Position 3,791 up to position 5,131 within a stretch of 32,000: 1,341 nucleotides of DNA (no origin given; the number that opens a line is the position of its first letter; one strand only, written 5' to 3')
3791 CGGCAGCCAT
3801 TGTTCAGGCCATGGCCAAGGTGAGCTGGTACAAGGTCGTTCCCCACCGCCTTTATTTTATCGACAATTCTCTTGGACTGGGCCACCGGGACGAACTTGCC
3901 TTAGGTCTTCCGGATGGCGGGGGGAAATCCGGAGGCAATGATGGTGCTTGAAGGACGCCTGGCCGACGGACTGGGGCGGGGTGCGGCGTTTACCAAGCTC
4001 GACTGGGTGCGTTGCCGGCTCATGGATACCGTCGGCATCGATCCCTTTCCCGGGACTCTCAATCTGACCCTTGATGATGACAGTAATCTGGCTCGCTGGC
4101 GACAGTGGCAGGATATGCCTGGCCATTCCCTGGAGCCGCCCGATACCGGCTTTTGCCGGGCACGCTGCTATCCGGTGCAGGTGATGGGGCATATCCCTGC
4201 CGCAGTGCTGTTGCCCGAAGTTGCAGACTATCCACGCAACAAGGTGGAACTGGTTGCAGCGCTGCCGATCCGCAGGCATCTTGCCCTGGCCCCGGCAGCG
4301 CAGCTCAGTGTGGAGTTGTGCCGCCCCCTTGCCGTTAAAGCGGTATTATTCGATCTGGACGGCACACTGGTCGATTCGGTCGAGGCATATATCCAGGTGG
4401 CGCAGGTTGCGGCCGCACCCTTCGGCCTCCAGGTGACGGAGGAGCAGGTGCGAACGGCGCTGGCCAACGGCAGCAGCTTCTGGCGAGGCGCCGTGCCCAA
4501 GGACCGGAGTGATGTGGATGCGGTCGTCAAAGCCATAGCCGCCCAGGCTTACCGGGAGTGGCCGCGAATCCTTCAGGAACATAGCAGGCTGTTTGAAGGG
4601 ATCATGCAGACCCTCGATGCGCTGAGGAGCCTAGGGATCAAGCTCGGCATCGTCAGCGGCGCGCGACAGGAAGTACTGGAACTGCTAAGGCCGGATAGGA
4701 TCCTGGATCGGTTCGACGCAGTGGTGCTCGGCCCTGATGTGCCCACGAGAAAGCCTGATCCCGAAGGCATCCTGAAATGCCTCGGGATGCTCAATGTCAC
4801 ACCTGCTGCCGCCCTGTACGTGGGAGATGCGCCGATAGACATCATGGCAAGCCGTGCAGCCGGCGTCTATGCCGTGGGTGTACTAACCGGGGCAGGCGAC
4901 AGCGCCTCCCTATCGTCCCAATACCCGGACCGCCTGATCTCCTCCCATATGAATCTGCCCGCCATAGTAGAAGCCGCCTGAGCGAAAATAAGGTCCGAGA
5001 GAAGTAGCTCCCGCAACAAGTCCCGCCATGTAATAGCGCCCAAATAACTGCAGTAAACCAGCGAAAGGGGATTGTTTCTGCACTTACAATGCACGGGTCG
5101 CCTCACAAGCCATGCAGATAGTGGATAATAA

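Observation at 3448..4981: Flavin module co-transcribed with the aromatic activator: PNPOx-like protein plus archaeal-type riboflavin kinase fused to a HAD phosphatase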

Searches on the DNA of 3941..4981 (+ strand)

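Call 75: search_rna_families(sources=[L004, L006, L088, L175, L086, L090, L176, L007, L010], threshold=gathering)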
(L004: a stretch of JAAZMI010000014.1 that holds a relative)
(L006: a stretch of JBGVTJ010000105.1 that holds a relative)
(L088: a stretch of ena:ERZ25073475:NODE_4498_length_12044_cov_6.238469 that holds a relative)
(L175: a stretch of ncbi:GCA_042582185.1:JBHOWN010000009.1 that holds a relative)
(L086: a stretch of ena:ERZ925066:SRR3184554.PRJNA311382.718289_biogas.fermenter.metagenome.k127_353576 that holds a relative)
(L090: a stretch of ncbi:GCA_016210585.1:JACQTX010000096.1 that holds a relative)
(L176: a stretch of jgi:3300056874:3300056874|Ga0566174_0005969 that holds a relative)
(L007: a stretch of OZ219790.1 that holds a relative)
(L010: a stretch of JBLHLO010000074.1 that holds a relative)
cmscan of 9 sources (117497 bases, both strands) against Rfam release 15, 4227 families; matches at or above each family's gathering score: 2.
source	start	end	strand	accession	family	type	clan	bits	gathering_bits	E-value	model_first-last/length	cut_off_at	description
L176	6306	6377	-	RF00005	tRNA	Gene; tRNA;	CL00001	72.6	29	1.1e-13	1-71/71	no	tRNA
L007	8938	9008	-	RF00005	tRNA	Gene; tRNA;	CL00001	66.8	29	4.5e-12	1-71/71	no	tRNA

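Call 76: search_rna_families(sources=[L097, L113, L118, L120, L124, L137, L143, L174], threshold=gathering)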
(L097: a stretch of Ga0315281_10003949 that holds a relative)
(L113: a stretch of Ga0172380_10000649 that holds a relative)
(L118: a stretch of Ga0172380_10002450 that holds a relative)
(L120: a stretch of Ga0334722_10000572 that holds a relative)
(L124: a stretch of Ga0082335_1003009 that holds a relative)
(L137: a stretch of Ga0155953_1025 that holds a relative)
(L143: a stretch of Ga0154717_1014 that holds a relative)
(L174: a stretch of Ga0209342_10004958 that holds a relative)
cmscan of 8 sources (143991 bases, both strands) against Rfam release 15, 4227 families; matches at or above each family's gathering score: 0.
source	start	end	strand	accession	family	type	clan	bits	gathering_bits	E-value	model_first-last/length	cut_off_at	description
